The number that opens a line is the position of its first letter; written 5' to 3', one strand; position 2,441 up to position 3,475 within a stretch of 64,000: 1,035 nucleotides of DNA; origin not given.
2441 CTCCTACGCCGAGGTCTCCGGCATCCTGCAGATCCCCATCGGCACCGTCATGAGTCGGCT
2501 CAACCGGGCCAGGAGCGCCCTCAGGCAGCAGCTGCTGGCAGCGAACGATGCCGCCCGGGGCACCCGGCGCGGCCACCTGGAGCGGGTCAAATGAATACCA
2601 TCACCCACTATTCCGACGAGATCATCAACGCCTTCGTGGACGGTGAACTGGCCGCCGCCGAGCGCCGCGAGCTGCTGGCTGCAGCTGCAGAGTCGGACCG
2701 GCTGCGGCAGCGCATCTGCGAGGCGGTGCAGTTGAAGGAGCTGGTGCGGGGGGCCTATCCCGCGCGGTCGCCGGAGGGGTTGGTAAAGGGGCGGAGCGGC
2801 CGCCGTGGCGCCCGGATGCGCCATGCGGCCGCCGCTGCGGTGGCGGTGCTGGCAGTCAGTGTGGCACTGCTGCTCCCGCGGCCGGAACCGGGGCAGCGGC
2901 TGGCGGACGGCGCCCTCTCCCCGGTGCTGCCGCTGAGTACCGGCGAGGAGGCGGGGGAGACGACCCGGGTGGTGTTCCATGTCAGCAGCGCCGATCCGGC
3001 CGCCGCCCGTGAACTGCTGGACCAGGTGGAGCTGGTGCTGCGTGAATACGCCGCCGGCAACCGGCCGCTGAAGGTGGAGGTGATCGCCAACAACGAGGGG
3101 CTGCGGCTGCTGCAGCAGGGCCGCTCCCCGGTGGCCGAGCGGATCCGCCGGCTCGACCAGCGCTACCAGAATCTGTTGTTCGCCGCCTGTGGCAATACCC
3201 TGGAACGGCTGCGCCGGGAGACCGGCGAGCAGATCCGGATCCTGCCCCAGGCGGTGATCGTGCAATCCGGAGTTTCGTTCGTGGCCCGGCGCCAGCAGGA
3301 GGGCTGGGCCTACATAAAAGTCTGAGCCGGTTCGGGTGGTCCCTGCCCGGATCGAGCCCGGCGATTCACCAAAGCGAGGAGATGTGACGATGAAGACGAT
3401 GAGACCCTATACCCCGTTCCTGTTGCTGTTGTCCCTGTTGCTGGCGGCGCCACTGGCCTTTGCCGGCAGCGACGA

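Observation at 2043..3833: ECF sigma / anti-sigma pair whose extracytoplasmic sensor is a DsrE-like domain, followed by a secreted DsrE-like paralogue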

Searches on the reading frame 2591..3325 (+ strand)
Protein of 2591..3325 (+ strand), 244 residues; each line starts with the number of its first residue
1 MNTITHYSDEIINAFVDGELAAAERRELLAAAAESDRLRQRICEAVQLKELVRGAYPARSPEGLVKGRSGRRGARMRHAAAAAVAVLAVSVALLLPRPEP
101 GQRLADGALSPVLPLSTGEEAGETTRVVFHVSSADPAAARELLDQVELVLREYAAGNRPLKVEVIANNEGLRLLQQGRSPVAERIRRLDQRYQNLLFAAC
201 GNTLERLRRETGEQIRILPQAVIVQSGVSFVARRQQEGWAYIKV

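Call 3: search_protein_families(library=pfam, proteins=[window:2591-3325:+], max_evalue=0.01)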
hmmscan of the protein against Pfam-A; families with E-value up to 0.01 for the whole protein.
window:2591-3325:+ (244 aa): 1 family
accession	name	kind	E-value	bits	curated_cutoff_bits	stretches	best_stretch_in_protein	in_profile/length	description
PF13490.11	zf-HC2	-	0.0034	17.9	22.2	0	10-37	6-33/35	Putative zinc-finger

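Call 5: search_protein_families(library=ncbifam, proteins=[window:2591-3325:+], max_evalue=0.1)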
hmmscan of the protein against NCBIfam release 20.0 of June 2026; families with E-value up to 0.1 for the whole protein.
window:2591-3325:+ (244 aa): 1 family
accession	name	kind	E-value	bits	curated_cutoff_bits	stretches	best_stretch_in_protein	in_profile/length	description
TIGR02514.1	type_III_yscP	equivalog_domain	0.0013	18.9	76.5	1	156-190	63-97/129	type III secretion system needle length determinant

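Call 7: search_solved_structures(query=window:2591-3325:+, max_evalue=1, show_alignments=2)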
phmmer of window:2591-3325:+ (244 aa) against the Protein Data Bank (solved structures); distinct sequences matched with E-value up to 1: 7.
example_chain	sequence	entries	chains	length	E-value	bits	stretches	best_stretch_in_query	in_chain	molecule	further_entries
1l1s_A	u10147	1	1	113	2.7e-09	40.3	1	126-243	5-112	hypothetical protein MTH1491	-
2pd2_A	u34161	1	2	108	0.00044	23.3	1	160-242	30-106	Hypothetical protein ST0148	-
8uja_A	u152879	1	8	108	0.0046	19.9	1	161-242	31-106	T33-fn10: engineered DrsE like sulfur reductase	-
5cuk_A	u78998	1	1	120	0.029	17.3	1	132-191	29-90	Ruler protein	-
5xv5_A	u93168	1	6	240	0.84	12.5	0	142-192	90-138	Conserved protein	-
5xux_A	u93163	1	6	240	0.95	12.4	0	134-192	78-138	Conserved protein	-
5xv2_A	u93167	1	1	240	0.98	12.3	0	134-192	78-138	Conserved protein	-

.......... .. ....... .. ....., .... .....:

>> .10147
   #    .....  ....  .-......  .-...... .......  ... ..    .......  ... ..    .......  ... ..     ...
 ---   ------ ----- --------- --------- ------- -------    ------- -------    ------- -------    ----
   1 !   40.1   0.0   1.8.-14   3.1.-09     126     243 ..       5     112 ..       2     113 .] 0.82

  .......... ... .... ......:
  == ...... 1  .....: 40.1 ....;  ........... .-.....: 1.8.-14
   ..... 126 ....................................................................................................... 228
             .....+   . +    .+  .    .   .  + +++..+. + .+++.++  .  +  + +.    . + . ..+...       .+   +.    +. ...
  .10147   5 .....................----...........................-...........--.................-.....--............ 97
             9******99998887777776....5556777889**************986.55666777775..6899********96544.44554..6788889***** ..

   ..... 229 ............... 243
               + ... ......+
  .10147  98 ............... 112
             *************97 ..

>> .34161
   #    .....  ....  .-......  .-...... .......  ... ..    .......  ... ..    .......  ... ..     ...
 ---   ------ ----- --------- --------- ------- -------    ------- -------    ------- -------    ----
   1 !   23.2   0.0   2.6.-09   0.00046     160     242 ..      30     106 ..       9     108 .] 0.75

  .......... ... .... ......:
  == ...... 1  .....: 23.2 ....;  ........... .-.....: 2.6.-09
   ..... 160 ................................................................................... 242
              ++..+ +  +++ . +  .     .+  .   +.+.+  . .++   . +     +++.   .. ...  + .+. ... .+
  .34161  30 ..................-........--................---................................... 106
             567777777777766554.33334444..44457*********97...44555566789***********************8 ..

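Call 8: find_homologous_proteins(query=window:2591-3325:+, max_evalue=0.001)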
Query window:2591-3325:+ (244 aa): 65 proteins with E <= 0.001 among 8000 candidates.
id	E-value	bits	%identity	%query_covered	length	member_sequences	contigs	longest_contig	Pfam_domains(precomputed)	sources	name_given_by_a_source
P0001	8.6e-148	508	100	100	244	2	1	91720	-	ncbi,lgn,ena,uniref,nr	ncbi:MAG TPA: hypothetical protein ENI96_00250 [Sedimenticola thiotaurini]|uniref:Zinc-finger domain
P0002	5.9e-99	348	74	100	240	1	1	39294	-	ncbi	-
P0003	5.6e-96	338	72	100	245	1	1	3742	-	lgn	-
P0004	1.0e-91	325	68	100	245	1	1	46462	-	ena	-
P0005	2.4e-91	323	67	100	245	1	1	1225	-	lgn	-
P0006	6.7e-90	319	67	100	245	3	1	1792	-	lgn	-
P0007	5.8e-88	312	67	100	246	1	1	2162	-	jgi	-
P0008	3.8e-86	306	67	100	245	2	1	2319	PF13490.12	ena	-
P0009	7.8e-73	263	58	100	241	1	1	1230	-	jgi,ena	-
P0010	1.3e-71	259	59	100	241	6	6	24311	-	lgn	-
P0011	3.0e-71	258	59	100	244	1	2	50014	-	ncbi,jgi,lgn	-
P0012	1.3e-70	256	55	100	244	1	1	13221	-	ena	-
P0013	1.4e-69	252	58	100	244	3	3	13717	-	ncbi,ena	-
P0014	2.6e-69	251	56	100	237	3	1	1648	-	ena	-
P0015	2.9e-69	251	55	100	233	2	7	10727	-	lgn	-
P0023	5.6e-67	244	53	98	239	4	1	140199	-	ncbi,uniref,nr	ncbi:hypothetical protein [Sedimenticola hydrogenitrophicus]|uniref:hypothetical protein n=1 Tax=Sed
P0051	8.3e-59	217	50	98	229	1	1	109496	-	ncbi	-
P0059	8.7e-41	158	39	97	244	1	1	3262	-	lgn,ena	-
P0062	4.7e-27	113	36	97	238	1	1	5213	-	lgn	-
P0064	1.7e-23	102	27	99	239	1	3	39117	-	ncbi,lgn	-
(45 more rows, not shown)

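Call 12: find_encoding_contigs(protein=P0023, flank=6000, max_places=2)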
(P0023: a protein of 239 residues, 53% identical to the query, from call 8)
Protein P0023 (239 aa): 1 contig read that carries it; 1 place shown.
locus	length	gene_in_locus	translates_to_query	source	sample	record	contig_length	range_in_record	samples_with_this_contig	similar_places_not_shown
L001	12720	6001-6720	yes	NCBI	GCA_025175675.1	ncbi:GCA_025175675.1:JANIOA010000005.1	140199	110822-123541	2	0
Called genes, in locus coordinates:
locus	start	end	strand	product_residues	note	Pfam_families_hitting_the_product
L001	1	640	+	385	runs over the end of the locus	PF07690:MFS_1, PF00083:Sugar_tr, PF07690:MFS_1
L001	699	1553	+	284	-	-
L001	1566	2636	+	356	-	PF04204:HTS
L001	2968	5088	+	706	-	PF03190:Thioredox_DsbH, PF13899:Thioredoxin_7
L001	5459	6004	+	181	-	PF04542:Sigma70_r2, PF22029:PhyR_sigma2 (faint), PF08281:Sigma70_r4_2, PF04545:Sigma70_r4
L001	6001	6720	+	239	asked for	-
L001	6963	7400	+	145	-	PF02635:DsrE (weak)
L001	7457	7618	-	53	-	-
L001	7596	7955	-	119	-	-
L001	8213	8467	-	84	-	-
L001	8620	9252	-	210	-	PF01810:LysE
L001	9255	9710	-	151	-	PF02391:MoaE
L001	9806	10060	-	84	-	PF02597:ThiS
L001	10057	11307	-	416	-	PF03453:MoeA_N, PF00994:MoCF_biosynth, PF03454:MoeA_C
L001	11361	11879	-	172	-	PF00994:MoCF_biosynth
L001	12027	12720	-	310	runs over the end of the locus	PF00294:PfkB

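Call 13: find_encoding_contigs(protein=P0064, flank=6000, max_places=2)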
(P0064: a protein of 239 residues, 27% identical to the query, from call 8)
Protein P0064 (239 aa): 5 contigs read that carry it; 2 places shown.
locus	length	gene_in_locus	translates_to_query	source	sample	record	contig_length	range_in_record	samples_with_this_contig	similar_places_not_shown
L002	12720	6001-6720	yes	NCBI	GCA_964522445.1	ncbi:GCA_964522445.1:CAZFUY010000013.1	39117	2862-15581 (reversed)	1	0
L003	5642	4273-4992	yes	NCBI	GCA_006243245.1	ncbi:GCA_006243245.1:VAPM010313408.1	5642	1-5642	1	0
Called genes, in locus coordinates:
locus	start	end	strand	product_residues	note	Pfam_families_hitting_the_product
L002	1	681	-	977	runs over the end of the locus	PF00675:Peptidase_M16, PF05193:Peptidase_M16_C, PF08367:M16C_assoc, PF05193:Peptidase_M16_C (weak), PF22516:PreP_C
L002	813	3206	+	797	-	PF20437:LonC_helical, PF13654:AAA_32, PF20436:LonB_AAA-LID, PF05362:Lon_C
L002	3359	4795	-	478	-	PF13609:Porin_4 (weak), PF07396:Porin_O_P (faint)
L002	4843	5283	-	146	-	-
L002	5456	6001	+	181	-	PF04542:Sigma70_r2, PF04545:Sigma70_r4, PF08281:Sigma70_r4_2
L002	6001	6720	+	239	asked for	-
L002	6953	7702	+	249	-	-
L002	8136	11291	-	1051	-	PF14522:Cytochrome_C7 (faint), PF14537:Cytochrom_c3_2 (faint), PF09699:Paired_CXXCH_1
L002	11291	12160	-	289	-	PF17170:DUF5128 (faint), PF25021:TEN_NHL (faint), PF01436:NHL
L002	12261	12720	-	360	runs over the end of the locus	PF14522:Cytochrome_C7 (faint)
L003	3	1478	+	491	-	?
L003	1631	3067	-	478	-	PF13609:Porin_4 (weak), PF07396:Porin_O_P (faint)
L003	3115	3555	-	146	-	-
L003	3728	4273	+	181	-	PF04542:Sigma70_r2, PF04545:Sigma70_r4, PF08281:Sigma70_r4_2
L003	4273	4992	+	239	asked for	-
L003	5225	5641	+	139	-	?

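Call 14: find_encoding_contigs(protein=P0051, flank=6000, max_places=2)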
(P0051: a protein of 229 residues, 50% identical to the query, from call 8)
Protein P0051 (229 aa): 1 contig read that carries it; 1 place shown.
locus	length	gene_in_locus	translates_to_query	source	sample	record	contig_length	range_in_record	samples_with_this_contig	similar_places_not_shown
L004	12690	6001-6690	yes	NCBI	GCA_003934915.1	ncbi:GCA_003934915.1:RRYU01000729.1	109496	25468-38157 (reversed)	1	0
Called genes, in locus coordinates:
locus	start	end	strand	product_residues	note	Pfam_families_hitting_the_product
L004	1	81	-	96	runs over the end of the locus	-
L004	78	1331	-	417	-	PF16491:Peptidase_M48_N, PF01435:Peptidase_M48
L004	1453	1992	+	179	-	PF00929:RNase_T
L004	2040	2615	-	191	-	PF01871:AMMECR1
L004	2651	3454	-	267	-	PF01875:Memo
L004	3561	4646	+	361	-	PF04055:Radical_SAM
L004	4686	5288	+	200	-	PF13875:DUF4202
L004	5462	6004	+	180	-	PF04542:Sigma70_r2, PF08281:Sigma70_r4_2, PF04545:Sigma70_r4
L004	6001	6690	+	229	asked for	-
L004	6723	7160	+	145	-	PF02635:DsrE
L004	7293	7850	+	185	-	PF00994:MoCF_biosynth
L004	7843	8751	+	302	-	PF10294:Methyltransf_16 (weak), PF05175:MTS, PF06325:PrmA (weak), PF09445:Methyltransf_15 (weak), PF13847:Methyltransf_31 (weak), PF08242:Methyltransf_12 (weak), PF07669:Eco57I (weak)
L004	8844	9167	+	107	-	-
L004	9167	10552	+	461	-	PF04055:Radical_SAM, PF06969:HemN_C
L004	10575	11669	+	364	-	PF01264:Chorismate_synt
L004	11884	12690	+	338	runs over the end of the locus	PF03825:Nuc_H_symport, PF07690:MFS_1, PF12832:MFS_1_like, PF07690:MFS_1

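Call 17: search_protein_families(library=pfam, proteins=[L002:4843-5283:-, L002:6953-7702:+, L001:6963-7400:+, L004:6723-7160:+, L002:3359-4795:-], max_evalue=0.1)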
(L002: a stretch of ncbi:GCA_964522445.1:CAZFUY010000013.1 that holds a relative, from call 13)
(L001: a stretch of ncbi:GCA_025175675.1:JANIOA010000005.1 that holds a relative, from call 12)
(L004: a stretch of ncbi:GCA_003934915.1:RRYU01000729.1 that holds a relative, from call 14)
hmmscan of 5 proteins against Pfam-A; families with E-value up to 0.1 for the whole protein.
L002:4843-5283:- (146 aa): 1 family
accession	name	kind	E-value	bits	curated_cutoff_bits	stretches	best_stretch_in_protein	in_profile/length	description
PF02635.20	DsrE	-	0.00055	20.5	22.7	1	60-145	30-115/116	DsrE/DsrF-like family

L002:6953-7702:+ (249 aa): 1 family
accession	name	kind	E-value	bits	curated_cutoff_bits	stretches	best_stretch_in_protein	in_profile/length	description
PF13742.12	tRNA_anti_2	-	0.024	15.3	27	1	157-215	9-70/95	OB-fold nucleic acid binding domain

L001:6963-7400:+ (145 aa): 1 family
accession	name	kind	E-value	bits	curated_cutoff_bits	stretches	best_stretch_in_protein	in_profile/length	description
PF02635.20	DsrE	-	8.8e-06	26.3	22.7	1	43-144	17-115/116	DsrE/DsrF-like family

L004:6723-7160:+ (145 aa): 1 family
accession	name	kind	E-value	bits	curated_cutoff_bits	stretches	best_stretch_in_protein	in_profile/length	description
PF02635.20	DsrE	-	3.3e-07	30.9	22.7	1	32-144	2-115/116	DsrE/DsrF-like family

L002:3359-4795:- (478 aa): 1 family
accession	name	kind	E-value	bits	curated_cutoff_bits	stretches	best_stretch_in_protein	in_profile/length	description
PF13609.12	Porin_4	-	3.4e-07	30.8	27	1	72-443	40-304/310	Gram-negative porin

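Call 20: find_related_loci(query=A2, collection=genome_contigs, flank=5000)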
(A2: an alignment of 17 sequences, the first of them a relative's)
Query A2 (244 aa) in genome_contigs; peptide patterns used: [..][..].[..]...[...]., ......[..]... (x = any residue, [..] = any of these).
489 stretches matched a pattern; 218 encode a relative of the query (tblastn E <= 1e-3); the best 80 are kept; 80 distinct loci.
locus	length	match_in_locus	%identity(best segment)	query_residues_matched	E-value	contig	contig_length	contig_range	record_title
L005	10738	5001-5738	60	1-244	1e-80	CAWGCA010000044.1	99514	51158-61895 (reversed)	MAG: uncultured Gammaproteobacteria bacterium isolate MFD03804.bin.2.7 genome assembly, contig: contig_82097, whole geno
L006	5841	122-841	51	1-243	1e-76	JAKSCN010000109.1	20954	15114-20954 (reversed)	MAG: Chromatiales bacterium isolate MAG.291 k141_5235500, whole genome shotgun sequence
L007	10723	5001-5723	54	1-244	2e-76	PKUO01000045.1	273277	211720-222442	MAG: Sedimenticola sp. isolate BM503 sc_27, whole genome shotgun sequence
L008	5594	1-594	68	48-244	3e-76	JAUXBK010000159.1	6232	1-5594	MAG: Sedimenticola sp. isolate CSMAG_2797 CSMAG_2797_k117_2945782_length_6232_cov_33.0000, whole genome shotgun sequence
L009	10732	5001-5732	59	1-244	6e-74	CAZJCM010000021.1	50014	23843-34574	MAG TPA_asm: uncultured Sedimenticola sp. isolate binchicken_co64_81 genome assembly, contig: NODE_378_length_50014_cov_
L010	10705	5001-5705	53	6-244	6e-72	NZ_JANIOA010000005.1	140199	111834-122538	Sedimenticola hydrogenitrophicus strain SB48 5, whole genome shotgun sequence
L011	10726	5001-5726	53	1-244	4e-70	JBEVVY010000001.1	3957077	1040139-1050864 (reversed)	MAG: Sedimenticola sp. isolate 3502E c_000000000001, whole genome shotgun sequence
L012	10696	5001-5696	52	6-244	2e-69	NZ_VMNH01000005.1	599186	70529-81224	Sedimenticola selenatireducens strain BK-1 k119_2108, whole genome shotgun sequence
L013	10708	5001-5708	51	1-244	2e-67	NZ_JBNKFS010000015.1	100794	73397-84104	MAG: Sedimenticola sp. isolate E1E2.bin.5.strict NODE_15_length_100794_cov_11.297636, whole genome shotgun sequence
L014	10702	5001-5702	50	7-244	4e-63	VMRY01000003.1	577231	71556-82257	MAG: Sedimenticola thiotaurini isolate BK-3 k141_550, whole genome shotgun sequence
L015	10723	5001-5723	50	3-244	1e-61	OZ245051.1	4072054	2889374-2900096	MAG: Sedimenticolaceae bacterium isolate 9f9d7339-0042-4cb7-a141-f72079882acd genome assembly, chromosome: 1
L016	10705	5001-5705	52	6-244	3e-69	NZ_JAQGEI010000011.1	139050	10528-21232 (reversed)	Sedimenticola hydrogenitrophicus strain SN1189 11, whole genome shotgun sequence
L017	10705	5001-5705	51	6-244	4e-70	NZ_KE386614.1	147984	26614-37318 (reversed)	Sedimenticola selenatireducens DSM 17993 A3GODRAFT_scaffold_15.16, whole genome shotgun sequence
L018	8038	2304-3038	38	4-244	3e-39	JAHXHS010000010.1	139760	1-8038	MAG: Candidatus Thiodiazotropha sp. (ex Epidulcina cf. delphinae) isolate 3502H_Th2 c_000000000010, whole genome shotgun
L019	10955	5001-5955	47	118-244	8e-30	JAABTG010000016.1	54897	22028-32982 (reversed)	MAG: Thiotrichales bacterium isolate S21.Bin127 Scaffold_9, whole genome shotgun sequence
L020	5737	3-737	67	121-244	1e-25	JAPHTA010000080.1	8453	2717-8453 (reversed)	MAG: Sedimenticola sp. isolate N3S-Bin_9 c_000000417861, whole genome shotgun sequence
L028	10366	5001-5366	32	113-243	3e-17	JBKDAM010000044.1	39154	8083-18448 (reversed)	MAG: Chitinophagales bacterium isolate samp_2079_VAMB_660 samp_2079_838285, whole genome shotgun sequence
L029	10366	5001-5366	32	113-243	3e-17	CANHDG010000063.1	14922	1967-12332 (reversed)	MAG: Saprospirales bacterium isolate RE-18aug17-339 genome assembly, contig: RE-18aug17-C5814, whole genome shotgun sequ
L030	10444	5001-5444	33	75-243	1e-16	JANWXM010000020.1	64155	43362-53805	MAG: Saprospiraceae bacterium isolate SKYG46 NODE_20_length_64155_cov_56.924810, whole genome shotgun sequence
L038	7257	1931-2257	31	126-243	8e-16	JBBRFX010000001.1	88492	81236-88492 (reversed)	MAG: Chitinophagales bacterium isolate Co_metawrap_2592 Cmw_2592_k141_3590224_length_88492_cov_32.9678, whole genome sho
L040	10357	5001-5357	31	116-243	2e-15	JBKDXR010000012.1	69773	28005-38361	MAG: Flavobacteriales bacterium isolate samp_4376_concoct_992 samp_4376_101605, whole genome shotgun sequence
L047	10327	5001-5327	31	126-243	9e-15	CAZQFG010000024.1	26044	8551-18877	MAG TPA_asm: uncultured Chryseobacterium sp. isolate SRP107338_co1_43 genome assembly, contig: NODE_1558_length_26044_co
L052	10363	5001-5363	35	114-243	2e-14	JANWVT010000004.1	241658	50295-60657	MAG: Bernardetiaceae bacterium isolate SKYG123 NODE_4_length_241658_cov_18.718451, whole genome shotgun sequence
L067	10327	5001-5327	32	126-243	8e-14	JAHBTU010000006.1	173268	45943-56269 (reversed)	MAG: Saprospiraceae bacterium isolate ACE_BAC3 BAC3_6, whole genome shotgun sequence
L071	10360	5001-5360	28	115-243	1e-13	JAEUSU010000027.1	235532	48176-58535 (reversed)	MAG: Flavobacteriales bacterium isolate new MAG-311 k141_3134272, whole genome shotgun sequence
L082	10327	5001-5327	31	126-243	3e-13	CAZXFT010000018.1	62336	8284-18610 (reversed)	MAG TPA_asm: uncultured Bifidobacteriaceae bacterium isolate SRP173033_co2_120 genome assembly, contig: NODE_139_length_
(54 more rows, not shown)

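Call 41: predict_structure(alignment_id=A1)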
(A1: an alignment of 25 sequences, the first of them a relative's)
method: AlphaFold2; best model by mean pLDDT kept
length: 244 residues; sequences in the alignment: 25
mean_pLDDT: 85.0   pTM: 0.56
mean pLDDT of the five models: 85.0, 84.7, 83.4, 83.3, 83.1
residues with pLDDT >= 90: 161; 70-90: 34; 50-70: 21; < 50: 28
segments of 3 or more residues with pLDDT < 50: 64-70, 101-119
pLDDT, mean of each block of 10 residues (from residue 1): 71 94 95 96 96 77 50 66 86 75 45 44 88 95 97 94 95 97 98 97 95 96 93 94 93
secondary structure, 60 per line:
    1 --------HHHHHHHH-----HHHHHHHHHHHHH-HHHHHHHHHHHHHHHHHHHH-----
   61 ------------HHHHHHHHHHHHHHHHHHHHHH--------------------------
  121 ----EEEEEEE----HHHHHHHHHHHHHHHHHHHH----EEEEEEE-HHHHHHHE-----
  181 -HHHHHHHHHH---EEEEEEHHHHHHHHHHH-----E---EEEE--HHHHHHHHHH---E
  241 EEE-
elements in order: H9-16 H22-34 H36-55 H73-94 E125-131 H136-155 E160-166 H168-174 H182-191 E195-200 H201-211 E221-224 H227-236 E240-243
